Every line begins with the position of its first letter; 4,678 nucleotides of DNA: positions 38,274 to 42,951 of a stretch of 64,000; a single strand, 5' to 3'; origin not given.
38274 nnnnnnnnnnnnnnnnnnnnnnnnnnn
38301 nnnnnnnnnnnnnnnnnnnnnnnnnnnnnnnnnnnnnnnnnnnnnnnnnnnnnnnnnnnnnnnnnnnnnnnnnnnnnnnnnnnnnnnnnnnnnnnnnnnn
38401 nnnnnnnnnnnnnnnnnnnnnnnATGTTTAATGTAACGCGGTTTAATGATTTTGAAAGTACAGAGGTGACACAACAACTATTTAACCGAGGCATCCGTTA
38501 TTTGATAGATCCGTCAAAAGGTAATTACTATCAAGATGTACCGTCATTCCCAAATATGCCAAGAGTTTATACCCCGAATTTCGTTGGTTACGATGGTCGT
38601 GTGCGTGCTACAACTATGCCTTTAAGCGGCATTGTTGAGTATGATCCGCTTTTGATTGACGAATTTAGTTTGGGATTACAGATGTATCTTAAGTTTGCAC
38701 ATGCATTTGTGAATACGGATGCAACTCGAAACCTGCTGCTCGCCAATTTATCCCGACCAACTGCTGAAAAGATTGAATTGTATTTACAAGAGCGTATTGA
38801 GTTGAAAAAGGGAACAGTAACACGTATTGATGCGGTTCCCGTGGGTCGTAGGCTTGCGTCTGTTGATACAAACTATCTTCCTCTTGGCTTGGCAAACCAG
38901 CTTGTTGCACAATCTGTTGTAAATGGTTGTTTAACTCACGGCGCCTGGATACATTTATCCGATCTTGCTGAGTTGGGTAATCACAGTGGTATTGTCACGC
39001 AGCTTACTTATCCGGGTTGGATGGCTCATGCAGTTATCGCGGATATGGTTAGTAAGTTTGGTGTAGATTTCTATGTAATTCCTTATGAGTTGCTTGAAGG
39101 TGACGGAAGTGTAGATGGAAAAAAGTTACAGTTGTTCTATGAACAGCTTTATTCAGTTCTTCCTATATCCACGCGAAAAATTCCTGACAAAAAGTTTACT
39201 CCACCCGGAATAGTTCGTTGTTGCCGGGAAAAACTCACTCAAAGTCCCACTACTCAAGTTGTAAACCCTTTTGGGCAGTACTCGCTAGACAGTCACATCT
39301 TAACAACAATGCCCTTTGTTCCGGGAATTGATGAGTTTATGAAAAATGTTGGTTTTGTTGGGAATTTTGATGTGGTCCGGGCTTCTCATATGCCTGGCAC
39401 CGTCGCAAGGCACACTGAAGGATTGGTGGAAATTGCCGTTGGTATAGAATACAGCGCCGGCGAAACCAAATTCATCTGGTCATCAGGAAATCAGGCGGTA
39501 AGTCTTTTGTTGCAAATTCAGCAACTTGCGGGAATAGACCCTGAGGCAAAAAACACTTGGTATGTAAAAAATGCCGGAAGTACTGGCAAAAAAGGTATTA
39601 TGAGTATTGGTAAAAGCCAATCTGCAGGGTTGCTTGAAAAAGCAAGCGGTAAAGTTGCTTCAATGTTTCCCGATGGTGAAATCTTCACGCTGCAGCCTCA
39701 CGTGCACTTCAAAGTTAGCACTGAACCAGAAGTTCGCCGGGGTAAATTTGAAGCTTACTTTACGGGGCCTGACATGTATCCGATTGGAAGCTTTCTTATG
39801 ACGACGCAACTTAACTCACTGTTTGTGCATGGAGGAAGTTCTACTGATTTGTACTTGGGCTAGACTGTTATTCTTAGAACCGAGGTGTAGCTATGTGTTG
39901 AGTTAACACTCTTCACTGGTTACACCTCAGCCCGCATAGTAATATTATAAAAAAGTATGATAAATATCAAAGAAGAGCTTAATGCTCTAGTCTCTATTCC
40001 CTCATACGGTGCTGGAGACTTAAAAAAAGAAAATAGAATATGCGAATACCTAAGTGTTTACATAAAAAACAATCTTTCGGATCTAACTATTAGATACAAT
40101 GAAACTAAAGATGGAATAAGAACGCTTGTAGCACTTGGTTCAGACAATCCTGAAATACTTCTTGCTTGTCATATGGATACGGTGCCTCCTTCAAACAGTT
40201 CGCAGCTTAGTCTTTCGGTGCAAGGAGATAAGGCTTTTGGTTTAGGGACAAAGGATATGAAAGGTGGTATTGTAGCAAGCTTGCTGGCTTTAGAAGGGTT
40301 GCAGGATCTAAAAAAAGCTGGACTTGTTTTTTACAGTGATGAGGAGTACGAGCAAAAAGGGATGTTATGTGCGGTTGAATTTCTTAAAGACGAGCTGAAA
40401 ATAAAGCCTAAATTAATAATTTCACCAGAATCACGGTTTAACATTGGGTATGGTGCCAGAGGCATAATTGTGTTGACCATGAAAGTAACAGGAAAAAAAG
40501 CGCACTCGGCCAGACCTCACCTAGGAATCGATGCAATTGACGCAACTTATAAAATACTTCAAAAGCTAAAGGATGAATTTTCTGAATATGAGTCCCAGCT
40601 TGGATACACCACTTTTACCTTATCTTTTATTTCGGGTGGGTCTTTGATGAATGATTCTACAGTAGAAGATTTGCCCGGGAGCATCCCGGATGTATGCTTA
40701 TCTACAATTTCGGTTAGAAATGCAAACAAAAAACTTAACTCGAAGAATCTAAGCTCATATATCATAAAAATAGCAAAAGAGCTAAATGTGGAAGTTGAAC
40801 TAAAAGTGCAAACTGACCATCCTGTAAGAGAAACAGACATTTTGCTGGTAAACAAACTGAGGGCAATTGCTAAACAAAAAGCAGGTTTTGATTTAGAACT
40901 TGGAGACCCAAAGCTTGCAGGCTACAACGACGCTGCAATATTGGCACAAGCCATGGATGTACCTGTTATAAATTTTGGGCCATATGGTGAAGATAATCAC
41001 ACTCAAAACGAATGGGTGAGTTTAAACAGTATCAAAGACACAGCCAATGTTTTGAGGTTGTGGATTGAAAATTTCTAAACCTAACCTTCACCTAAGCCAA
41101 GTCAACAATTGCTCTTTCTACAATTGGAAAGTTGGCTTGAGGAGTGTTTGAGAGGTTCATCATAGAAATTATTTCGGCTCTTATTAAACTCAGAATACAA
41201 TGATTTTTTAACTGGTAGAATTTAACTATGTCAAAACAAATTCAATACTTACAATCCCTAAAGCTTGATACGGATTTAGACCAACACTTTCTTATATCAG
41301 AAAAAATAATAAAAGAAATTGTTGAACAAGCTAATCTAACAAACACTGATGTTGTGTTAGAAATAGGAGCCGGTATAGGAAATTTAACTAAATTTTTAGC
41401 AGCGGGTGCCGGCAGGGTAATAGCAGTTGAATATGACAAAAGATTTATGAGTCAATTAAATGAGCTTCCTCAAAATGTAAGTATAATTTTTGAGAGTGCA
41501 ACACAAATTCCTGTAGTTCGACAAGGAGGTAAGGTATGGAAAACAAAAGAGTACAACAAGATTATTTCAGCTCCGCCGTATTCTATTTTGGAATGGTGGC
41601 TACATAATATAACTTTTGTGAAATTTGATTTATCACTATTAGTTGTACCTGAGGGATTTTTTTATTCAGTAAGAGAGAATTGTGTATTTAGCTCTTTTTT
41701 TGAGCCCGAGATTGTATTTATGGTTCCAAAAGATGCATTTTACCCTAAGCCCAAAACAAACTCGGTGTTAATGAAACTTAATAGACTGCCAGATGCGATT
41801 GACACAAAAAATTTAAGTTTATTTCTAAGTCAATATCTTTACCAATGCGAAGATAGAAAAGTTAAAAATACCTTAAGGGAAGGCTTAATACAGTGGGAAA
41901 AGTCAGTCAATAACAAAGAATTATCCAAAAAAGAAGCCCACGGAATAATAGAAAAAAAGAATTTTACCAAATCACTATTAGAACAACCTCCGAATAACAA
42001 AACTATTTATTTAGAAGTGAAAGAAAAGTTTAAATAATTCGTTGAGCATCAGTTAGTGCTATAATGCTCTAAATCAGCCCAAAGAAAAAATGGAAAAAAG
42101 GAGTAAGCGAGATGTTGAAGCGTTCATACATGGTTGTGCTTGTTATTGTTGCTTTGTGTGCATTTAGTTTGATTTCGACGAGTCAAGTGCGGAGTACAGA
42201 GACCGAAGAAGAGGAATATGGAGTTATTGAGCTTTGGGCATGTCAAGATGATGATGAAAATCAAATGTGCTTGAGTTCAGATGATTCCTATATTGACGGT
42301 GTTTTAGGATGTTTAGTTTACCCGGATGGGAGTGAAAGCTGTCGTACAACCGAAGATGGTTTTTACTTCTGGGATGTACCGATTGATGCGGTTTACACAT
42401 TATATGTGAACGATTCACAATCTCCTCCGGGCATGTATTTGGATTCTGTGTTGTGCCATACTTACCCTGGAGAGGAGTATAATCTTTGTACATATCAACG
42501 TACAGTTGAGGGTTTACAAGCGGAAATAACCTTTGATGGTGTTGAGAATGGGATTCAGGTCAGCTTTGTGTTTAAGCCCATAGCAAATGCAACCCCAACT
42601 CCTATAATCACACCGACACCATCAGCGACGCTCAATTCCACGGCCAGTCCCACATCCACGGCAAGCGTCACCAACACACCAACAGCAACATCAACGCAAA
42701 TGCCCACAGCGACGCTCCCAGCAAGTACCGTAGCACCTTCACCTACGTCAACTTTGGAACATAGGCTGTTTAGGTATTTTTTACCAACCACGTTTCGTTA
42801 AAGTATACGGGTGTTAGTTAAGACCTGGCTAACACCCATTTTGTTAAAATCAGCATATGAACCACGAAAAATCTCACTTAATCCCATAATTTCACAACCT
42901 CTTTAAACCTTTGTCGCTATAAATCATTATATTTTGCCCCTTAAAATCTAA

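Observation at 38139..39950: tRNA-Pro-adjacent cassette: promoter plus ~140-nt terminated leader RNA, 57-nt perfect-IR hairpin, GC-elevated 479-aa ORF, and a 3' hairpin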

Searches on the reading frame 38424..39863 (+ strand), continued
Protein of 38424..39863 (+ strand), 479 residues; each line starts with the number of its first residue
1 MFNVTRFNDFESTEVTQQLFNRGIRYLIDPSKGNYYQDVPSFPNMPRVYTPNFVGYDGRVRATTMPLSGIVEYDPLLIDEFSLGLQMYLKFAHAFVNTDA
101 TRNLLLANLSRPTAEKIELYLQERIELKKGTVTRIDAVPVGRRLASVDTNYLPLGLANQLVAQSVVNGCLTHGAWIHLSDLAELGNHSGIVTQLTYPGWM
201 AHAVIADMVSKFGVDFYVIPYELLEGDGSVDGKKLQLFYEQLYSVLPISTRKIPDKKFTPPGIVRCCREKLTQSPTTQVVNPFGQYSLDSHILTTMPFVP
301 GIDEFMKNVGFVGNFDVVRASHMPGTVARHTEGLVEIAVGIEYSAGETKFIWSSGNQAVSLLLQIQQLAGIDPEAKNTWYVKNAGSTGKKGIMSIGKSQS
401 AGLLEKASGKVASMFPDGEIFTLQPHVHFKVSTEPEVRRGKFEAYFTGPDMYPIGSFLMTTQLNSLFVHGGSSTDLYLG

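Call 54: find_encoding_contigs(protein=P0009, flank=4000, max_places=1)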
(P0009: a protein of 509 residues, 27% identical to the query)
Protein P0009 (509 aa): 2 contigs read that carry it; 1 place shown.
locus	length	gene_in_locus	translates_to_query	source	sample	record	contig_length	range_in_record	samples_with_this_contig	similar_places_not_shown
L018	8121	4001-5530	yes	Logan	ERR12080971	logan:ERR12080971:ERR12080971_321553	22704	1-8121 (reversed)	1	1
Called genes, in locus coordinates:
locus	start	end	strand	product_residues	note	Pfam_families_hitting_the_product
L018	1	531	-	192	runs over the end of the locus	PF10502:Peptidase_S26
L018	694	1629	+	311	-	PF06790:UPF0259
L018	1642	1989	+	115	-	PF04020:Phage_holin_4_2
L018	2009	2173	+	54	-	-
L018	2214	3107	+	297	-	PF05697:Trigger_N, PF05698:Trigger_C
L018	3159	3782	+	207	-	PF18904:DUF5660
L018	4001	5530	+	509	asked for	-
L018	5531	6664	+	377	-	PF01546:Peptidase_M20, PF07687:M20_dimer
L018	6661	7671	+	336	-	-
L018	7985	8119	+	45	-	?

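Call 55: find_encoding_contigs(protein=P0012, flank=4000, max_places=1)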
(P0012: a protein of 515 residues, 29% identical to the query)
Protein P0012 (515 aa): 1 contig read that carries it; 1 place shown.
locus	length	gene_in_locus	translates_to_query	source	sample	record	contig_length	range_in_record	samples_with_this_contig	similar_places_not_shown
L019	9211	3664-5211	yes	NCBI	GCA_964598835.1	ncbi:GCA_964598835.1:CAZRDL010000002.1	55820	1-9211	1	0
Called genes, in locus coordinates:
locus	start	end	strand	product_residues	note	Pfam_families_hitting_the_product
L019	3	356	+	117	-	?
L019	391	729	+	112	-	PF04020:Phage_holin_4_2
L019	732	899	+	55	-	-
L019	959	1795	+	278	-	PF13672:PP2C_2 (weak)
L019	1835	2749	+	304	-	PF05697:Trigger_N, PF05698:Trigger_C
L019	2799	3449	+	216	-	PF18904:DUF5660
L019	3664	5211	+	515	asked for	-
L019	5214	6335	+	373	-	PF01546:Peptidase_M20, PF07687:M20_dimer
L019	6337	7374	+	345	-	-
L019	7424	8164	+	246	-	PF02585:PIG-L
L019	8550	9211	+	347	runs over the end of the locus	-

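Call 56: find_encoding_contigs(protein=P0016, flank=4000, max_places=1)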
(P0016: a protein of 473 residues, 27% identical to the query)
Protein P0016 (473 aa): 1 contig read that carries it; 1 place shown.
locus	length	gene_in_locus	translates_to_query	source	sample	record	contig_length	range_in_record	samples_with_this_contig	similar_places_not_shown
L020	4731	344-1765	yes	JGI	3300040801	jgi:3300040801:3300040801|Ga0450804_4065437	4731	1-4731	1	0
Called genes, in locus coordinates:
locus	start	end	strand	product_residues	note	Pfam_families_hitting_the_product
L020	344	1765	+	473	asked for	-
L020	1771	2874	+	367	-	PF01546:Peptidase_M20, PF07687:M20_dimer (weak)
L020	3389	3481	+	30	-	-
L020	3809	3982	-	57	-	-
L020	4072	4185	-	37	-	-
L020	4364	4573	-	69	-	-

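Call 69: search_protein_families(library=ncbifam, proteins=[L014:6683-7678:+, L018:3159-3782:+], max_evalue=0.01)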
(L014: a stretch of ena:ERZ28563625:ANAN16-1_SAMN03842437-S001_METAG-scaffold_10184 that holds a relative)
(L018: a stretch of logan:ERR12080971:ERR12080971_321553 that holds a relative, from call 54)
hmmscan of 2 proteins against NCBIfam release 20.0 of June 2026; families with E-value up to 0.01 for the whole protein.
L014:6683-7678:+ (331 aa): 0 families

L018:3159-3782:+ (207 aa): 0 families

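Call 86: find_related_loci(query=A3, collection=viral_contigs, flank=3000)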
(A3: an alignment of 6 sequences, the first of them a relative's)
Query A3 (506 aa) in viral_contigs; peptide patterns used: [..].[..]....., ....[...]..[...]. (x = any residue, [..] = any of these).
23 stretches matched a pattern, but none encodes a relative of the query by tblastn (E <= 1e-3).

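Call 87: find_related_loci(query=window:38424-39863:+, collection=viral_contigs, flank=3000)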
Query window:38424-39863:+ (479 aa) in viral_contigs; peptide patterns used: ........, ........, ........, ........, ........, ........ (x = any residue, [..] = any of these).
No stretch of DNA in the collection matches any of the patterns.

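Call 98: search_protein_families(library=pfam, proteins=[L014:6683-7678:+, L005:10678-11679:+, L005:11848-13383:+, L018:6661-7671:+, L019:6337-7374:+, L018:3159-3782:+], max_evalue=1)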
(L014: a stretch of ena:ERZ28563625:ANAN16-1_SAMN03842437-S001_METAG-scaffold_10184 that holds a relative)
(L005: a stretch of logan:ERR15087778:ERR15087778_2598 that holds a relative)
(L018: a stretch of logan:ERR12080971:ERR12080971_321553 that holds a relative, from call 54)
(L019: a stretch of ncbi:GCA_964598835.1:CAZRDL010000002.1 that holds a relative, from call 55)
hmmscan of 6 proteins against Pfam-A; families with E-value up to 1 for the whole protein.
L014:6683-7678:+ (331 aa): 0 families

L005:10678-11679:+ (333 aa): 1 family
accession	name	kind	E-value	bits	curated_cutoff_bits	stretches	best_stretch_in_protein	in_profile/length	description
PF20720.3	nSTAND3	-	0.092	12.9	27.2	1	72-163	4-83/155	Novel STAND NTPase 3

L005:11848-13383:+ (511 aa): 1 family
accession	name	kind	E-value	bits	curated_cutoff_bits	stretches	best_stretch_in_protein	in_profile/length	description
PF04107.18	GCS2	-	0.055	13.3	21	1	246-340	149-241/291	Glutamate-cysteine ligase family 2(GCS2)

L018:6661-7671:+ (336 aa): 0 families

L019:6337-7374:+ (345 aa): 2 families
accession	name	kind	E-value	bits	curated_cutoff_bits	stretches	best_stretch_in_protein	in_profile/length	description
PF20720.3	nSTAND3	-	0.0018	18.5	27.2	1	76-201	8-121/155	Novel STAND NTPase 3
PF04695.18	Pex14_N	-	0.041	14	23.2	1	226-248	22-44/46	Pex14 N-terminal domain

L018:3159-3782:+ (207 aa): 2 families
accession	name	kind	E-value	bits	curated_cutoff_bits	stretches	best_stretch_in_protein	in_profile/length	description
PF18904.5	DUF5660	-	2.8e-27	95.5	24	1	101-206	2-108/109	Domain of unknown function (DUF5660)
PF15304.11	AKAP2_C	-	0.28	10.8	27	1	53-121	188-254/342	A-kinase anchor protein 2 C-terminus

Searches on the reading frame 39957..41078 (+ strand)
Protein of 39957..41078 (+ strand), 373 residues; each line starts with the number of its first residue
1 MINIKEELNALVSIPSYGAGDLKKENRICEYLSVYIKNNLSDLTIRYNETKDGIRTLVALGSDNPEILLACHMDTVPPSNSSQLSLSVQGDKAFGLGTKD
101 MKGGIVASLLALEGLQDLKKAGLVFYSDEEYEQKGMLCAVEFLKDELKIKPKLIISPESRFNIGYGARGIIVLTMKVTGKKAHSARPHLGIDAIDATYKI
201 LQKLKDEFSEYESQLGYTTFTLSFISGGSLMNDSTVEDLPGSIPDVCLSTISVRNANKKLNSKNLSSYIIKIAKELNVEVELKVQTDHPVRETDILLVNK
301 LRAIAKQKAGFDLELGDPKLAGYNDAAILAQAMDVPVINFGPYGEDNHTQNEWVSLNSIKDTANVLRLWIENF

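Call 7: search_protein_families(library=pfam, proteins=[window:39957-41078:+], max_evalue=0.01)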
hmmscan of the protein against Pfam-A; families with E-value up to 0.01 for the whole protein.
window:39957-41078:+ (373 aa): 2 families
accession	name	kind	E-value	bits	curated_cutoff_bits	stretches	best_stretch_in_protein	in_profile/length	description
PF01546.33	Peptidase_M20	-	1.2e-22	81.3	24.6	1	68-371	1-205/206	Peptidase family M20/M25/M40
PF07687.19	M20_dimer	-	4.7e-13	49.4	21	1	165-279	1-105/107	Peptidase dimerisation domain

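Call 20: find_related_loci(query=window:39957-41078:+, collection=genome_contigs, flank=10000)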
Query window:39957-41078:+ (373 aa) in genome_contigs; peptide patterns used: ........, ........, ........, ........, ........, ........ (x = any residue, [..] = any of these).
82 stretches matched a pattern; 3 encode a relative of the query (tblastn E <= 1e-3); 3 distinct loci.
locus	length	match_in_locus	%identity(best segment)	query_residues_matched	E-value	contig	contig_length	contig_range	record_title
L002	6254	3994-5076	40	11-371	5e-86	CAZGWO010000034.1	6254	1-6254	MAG TPA_asm: uncultured Pseudobdellovibrionaceae bacterium isolate SRP163575_co2_16 genome assembly, contig: NODE_16694_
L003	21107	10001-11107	40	4-373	4e-77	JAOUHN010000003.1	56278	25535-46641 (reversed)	MAG: Candidatus Moraniibacteriota bacterium isolate 4_1_May_SF_Bin64 4_1_May_SF_Bin64_scaffold_49_c2, whole genome shotg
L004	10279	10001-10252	35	44-118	4e-7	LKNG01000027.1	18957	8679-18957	MAG: Natrialbaceae archaeon Tc-Br11_E2g8 LTtc-BRINE-C1131, whole genome shotgun sequence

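Call 63: list_cluster_members(proteins=[P0001, window:39957-41078:+, window:32368-34647:+])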
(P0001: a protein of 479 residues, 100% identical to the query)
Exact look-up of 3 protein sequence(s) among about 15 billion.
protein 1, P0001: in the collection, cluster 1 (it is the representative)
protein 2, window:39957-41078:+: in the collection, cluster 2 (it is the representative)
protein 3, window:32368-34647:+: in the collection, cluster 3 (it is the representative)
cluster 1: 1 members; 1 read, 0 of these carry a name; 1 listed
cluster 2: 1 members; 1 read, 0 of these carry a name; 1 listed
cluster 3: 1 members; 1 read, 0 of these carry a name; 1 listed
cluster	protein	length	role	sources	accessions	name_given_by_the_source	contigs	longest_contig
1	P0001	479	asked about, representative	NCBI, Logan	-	-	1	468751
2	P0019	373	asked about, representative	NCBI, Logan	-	-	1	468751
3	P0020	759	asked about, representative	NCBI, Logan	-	-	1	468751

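Call 69: search_protein_families(library=ncbifam, proteins=[window:39957-41078:+], max_evalue=0.01)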
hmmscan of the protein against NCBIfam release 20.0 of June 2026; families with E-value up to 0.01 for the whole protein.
window:39957-41078:+ (373 aa): 44 families (the best 25 are shown)
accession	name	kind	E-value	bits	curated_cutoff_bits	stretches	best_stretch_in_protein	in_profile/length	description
TIGR01910.1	DapE-ArgE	subfamily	4.3e-39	134.8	217.6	1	8-365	4-373/373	ArgE/DapE family deacylase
NF006365.0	PRK08588.1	subfamily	1.7e-34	119.8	289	1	9-366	14-373/383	succinyl-diaminopimelate desuccinylase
TIGR01900.1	dapE-gram_pos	equivalog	1.1e-31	110.1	304.2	1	5-370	6-350/351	succinyl-diaminopimelate desuccinylase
NF006399.0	PRK08651.1-2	equivalog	2.5e-30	105.8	381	2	5-213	7-222/405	succinyl-diaminopimelate desuccinylase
NF009557.0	PRK13009.1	equivalog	5.9e-26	91.5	284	1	35-372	28-373/377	succinyl-diaminopimelate desuccinylase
NF006401.0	PRK08651.1-4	equivalog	2.4e-25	89.3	381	1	47-366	58-363/376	succinyl-diaminopimelate desuccinylase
NF006400.0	PRK08651.1-3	equivalog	1.3e-24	86.8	374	1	59-365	78-398/410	succinyl-diaminopimelate desuccinylase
TIGR01892.1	AcOrn-deacetyl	equivalog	1.5e-23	83.4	297.7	1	9-367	4-362/365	acetylornithine deacetylase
NF005710.0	PRK07522.1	subfamily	4.5e-23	82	412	1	9-369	15-384/391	acetylornithine deacetylase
NF010589.0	PRK13983.1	equivalog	1.2e-21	77.2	333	1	1-367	16-403/409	M20 family metallo-hydrolase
TIGR01246.1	dapE_proteo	equivalog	5.2e-21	75.1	361.8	1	36-372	25-369/370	succinyl-diaminopimelate desuccinylase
NF005306.0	PRK06837.1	subfamily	1.1e-20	73.8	376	2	40-210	73-249/427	ArgE/DapE family deacylase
NF003474.0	PRK05111.1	equivalog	1.3e-20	73.7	460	1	4-373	8-380/383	acetylornithine deacetylase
NF009555.0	PRK13004.1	equivalog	4.1e-20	72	321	1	58-229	63-244/399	YgeY family selenium metabolism-linked hydrolase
NF006404.0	PRK08652.1-2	equivalog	4.3e-20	71.9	348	1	24-367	19-322/332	acetylornithine deacetylase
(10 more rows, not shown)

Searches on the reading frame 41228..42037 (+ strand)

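Call 7: search_protein_families(library=pfam, proteins=[window:41228-42037:+], max_evalue=0.01)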
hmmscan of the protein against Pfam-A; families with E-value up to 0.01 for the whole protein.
window:41228-42037:+ (269 aa): 5 families
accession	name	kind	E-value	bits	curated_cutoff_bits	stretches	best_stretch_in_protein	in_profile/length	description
PF00398.26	RrnaAD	-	3.2e-27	95.7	24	1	13-229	4-242/263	Ribosomal RNA adenine dimethylase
PF13649.12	Methyltransf_25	-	0.00067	20.7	27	1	43-95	1-59/97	Methyltransferase domain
PF08123.19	DOT1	-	0.0033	17.4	23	1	25-63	28-66/205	Histone methylation protein DOT1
PF13679.12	Methyltransf_32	-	0.0056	17.1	27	0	26-88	11-78/143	Methyltransferase domain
PF05891.18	Methyltransf_PK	-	0.0069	16.4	27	0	24-78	38-95/218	AdoMet dependent proline di-methyltransferase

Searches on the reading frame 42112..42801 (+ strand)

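Call 7: search_protein_families(library=pfam, proteins=[window:42112-42801:+], max_evalue=0.01)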
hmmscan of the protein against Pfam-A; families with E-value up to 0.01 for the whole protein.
window:42112-42801:+ (229 aa): 0 families

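Call 10: search_protein_families(library=ncbifam, proteins=[window:42112-42801:+], max_evalue=1)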
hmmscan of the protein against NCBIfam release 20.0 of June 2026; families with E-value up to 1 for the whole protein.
window:42112-42801:+ (229 aa): 0 families

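Call 11: search_protein_families(library=phrogs, proteins=[window:42112-42801:+], max_evalue=1)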
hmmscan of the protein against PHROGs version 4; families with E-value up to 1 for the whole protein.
window:42112-42801:+ (229 aa): 4 families
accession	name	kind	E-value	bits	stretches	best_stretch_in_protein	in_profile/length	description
phrog_15511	-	unknown function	0.0005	20.3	1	156-214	216-271/511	-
phrog_1517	-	lysis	0.069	13.8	1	142-202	113-174/202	endolysin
phrog_38031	-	unknown function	0.11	12.4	1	164-212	136-182/460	-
phrog_8128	-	connector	0.38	12.3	1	129-196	41-104/114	neck protein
